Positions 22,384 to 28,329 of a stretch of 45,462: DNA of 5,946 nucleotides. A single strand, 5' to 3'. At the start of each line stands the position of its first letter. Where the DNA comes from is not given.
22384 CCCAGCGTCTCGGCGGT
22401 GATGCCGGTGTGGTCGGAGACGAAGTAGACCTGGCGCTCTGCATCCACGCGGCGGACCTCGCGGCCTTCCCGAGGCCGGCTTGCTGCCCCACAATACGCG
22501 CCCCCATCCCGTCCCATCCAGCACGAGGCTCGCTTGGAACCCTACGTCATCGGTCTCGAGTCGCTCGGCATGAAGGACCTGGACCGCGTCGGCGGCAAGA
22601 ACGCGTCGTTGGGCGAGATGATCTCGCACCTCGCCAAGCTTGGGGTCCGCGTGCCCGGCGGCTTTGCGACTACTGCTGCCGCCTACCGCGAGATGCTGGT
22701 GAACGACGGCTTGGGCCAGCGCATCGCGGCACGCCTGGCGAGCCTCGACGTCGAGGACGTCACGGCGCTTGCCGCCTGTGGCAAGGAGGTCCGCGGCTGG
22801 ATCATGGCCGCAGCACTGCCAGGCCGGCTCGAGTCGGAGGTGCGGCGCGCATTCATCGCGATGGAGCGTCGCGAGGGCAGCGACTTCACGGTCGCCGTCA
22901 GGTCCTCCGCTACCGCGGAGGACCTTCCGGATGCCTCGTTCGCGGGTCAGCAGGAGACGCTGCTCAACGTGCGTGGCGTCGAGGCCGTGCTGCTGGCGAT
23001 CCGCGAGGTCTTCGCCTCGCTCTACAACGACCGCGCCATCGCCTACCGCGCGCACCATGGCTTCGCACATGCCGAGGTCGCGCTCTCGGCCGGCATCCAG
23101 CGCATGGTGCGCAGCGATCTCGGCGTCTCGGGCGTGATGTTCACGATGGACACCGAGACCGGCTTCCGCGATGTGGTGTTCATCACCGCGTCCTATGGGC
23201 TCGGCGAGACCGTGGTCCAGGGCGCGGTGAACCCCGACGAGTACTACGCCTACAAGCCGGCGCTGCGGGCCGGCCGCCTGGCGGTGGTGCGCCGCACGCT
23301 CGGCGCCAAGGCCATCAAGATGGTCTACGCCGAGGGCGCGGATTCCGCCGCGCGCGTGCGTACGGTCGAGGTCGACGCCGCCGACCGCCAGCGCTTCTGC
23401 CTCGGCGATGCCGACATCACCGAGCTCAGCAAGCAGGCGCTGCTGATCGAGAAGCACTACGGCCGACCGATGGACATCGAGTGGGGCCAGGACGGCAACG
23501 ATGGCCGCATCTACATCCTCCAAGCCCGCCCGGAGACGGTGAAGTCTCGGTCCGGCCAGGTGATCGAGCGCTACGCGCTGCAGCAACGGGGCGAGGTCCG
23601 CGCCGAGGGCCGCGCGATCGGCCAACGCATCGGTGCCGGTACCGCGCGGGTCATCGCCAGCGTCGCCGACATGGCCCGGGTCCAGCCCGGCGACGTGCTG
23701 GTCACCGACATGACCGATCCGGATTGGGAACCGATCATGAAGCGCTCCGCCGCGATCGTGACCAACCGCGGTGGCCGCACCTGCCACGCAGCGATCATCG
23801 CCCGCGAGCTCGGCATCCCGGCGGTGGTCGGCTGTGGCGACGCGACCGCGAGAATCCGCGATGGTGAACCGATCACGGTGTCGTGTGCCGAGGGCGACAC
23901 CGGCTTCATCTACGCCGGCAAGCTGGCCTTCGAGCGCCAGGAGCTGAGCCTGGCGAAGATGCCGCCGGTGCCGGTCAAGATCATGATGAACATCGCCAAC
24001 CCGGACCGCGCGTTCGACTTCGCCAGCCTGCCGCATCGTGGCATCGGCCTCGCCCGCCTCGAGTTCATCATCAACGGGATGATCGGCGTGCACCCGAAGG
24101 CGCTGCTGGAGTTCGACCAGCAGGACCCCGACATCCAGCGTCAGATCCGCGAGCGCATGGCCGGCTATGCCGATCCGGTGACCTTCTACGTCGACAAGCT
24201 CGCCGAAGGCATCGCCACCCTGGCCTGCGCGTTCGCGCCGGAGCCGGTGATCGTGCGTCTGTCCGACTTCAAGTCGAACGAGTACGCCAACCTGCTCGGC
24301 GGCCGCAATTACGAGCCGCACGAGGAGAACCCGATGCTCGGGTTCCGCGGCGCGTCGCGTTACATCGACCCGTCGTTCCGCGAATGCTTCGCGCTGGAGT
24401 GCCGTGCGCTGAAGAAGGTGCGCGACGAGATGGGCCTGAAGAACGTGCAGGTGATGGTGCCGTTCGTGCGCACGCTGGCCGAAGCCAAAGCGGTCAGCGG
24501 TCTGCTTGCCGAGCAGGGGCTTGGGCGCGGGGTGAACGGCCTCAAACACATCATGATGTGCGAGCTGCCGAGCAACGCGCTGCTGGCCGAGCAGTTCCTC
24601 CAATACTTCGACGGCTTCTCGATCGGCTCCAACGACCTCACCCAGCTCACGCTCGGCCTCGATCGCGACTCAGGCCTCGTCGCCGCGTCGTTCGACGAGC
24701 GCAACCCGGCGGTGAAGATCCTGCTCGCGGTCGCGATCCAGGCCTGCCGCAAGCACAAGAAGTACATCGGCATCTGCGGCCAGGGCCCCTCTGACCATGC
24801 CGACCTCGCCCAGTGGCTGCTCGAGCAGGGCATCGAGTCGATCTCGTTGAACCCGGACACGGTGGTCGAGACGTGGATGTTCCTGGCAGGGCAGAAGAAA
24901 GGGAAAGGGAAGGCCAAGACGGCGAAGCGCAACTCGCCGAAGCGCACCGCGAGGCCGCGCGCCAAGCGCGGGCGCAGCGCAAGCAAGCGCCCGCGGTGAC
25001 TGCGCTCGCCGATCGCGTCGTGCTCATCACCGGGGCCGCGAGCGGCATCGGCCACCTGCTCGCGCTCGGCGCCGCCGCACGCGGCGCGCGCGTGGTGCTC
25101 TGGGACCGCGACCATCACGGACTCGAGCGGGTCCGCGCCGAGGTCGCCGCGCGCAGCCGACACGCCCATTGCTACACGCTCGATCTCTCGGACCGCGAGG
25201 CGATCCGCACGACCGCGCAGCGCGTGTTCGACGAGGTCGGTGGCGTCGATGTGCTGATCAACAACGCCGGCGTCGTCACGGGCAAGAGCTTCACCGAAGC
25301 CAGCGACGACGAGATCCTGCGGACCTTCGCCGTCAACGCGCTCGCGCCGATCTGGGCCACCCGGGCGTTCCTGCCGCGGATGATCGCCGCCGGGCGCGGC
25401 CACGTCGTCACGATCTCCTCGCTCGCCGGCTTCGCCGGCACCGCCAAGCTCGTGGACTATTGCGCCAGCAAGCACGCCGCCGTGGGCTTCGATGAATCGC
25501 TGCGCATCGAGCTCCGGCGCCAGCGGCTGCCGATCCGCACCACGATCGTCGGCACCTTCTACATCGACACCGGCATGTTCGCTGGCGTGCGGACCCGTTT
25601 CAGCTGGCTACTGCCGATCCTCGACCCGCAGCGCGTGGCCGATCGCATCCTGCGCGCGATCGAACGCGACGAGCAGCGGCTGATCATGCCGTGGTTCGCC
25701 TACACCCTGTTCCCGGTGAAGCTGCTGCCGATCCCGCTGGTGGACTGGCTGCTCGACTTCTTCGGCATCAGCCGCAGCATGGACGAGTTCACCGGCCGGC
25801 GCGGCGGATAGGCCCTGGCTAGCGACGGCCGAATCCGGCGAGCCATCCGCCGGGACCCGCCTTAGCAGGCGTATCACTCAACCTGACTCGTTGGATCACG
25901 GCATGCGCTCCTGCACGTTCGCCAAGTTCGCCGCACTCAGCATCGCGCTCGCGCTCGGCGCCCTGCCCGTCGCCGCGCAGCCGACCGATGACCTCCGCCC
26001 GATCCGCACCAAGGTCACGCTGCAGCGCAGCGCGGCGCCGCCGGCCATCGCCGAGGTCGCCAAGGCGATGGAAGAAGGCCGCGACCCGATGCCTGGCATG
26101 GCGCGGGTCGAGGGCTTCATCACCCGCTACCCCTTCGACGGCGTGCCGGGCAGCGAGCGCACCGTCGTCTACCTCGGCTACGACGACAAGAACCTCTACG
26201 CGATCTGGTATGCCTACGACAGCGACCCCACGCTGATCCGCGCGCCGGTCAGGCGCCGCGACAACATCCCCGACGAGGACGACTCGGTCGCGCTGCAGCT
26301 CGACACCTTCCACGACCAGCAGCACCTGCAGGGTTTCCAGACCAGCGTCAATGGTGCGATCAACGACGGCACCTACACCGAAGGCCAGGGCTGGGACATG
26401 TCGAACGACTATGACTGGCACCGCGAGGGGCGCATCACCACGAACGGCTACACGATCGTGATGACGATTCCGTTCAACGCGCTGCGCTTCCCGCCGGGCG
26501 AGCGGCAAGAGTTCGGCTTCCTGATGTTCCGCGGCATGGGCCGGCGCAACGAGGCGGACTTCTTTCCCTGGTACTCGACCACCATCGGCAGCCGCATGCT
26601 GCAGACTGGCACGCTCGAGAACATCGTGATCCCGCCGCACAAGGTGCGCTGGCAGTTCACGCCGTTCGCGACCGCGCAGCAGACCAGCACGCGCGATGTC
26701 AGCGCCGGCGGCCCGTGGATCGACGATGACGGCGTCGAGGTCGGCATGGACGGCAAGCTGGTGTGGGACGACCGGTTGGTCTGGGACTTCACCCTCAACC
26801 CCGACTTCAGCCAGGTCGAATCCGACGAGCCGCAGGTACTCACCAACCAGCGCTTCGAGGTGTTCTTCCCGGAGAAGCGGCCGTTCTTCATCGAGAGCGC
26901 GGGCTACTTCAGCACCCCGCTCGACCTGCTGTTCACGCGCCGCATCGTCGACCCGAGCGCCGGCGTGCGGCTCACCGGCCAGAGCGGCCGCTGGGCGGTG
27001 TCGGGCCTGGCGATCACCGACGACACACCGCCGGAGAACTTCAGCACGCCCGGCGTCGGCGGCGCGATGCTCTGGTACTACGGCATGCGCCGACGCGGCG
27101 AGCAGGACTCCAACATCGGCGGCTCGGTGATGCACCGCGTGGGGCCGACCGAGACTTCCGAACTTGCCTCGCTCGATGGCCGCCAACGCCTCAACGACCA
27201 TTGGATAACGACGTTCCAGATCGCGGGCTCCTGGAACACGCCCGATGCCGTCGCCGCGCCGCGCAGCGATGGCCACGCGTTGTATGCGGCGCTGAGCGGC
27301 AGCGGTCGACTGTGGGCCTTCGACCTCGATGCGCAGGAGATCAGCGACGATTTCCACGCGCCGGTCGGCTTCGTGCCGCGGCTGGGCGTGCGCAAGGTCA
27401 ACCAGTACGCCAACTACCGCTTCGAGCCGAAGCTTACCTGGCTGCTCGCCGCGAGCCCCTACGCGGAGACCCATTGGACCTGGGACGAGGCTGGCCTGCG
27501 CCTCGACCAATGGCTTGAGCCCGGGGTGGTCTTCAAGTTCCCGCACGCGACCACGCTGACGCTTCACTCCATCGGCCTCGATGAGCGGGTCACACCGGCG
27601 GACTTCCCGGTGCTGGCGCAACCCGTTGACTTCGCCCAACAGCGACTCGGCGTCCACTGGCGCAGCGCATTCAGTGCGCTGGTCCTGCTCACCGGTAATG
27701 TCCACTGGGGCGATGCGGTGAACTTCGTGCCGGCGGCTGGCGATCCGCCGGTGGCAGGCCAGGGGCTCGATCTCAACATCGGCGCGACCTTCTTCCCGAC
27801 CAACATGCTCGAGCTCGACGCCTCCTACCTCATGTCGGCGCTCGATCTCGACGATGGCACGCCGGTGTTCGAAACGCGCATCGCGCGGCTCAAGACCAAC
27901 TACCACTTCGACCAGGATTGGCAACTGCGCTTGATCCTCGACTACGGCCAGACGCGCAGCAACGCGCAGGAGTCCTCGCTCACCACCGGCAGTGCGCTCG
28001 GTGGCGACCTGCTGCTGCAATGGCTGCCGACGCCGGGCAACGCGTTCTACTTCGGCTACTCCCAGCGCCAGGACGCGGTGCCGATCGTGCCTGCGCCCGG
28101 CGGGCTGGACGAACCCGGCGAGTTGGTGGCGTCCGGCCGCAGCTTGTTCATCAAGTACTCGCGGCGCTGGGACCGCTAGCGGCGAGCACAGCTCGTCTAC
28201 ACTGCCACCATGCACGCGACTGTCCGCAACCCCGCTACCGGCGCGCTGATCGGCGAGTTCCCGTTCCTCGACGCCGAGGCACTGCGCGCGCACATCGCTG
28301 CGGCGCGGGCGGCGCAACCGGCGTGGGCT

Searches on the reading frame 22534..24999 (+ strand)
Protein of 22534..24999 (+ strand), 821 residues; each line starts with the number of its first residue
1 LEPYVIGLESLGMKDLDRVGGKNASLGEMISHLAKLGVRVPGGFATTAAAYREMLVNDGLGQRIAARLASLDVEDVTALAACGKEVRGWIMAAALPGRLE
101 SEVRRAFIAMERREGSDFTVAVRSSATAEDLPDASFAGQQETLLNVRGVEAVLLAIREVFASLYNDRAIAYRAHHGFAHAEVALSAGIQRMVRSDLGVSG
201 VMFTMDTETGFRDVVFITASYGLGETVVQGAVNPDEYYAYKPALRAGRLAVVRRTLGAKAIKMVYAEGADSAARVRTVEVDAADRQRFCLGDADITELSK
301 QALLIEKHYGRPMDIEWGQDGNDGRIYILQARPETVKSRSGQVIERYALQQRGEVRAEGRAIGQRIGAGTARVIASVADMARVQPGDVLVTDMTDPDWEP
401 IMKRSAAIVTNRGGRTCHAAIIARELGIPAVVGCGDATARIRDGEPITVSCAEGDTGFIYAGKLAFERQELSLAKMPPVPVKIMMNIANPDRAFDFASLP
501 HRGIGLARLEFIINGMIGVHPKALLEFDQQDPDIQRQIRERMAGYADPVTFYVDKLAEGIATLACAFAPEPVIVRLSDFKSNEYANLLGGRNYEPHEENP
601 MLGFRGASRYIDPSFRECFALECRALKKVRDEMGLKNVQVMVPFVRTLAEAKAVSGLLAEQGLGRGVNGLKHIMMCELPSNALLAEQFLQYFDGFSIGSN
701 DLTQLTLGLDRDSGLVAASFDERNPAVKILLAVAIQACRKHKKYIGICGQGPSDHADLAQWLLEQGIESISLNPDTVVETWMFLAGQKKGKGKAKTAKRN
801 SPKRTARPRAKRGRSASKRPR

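Call 75: search_protein_families(library=pfam, proteins=[window:22534-24999:+], max_evalue=0.00001)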
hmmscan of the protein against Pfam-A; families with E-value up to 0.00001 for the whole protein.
window:22534-24999:+ (821 aa): 3 families
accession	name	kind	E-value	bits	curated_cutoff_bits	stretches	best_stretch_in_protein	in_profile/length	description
PF01326.24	PPDK_N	-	9.8e-120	400.2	27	1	17-344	2-319/328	Pyruvate phosphate dikinase, AMP/ATP-binding domain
PF02896.24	PEP-utilizers_C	-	1.2e-57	195.8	22.8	1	480-780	19-284/293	PEP-utilising enzyme, PEP-binding domain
PF00391.29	PEP-utilizers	-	1.1e-28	99.1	23.1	1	384-454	2-72/72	PEP-utilising enzyme, mobile domain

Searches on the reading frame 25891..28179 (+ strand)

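Call 75: search_protein_families(library=pfam, proteins=[window:25891-28179:+], max_evalue=0.00001)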
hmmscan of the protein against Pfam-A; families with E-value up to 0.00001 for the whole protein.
window:25891-28179:+ (762 aa): 1 family
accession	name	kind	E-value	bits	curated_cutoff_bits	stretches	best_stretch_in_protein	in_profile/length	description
PF19313.5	DUF5916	-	3.4e-13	49.6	22.6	1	252-352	3-94/572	Domain of unknown function (DUF5916)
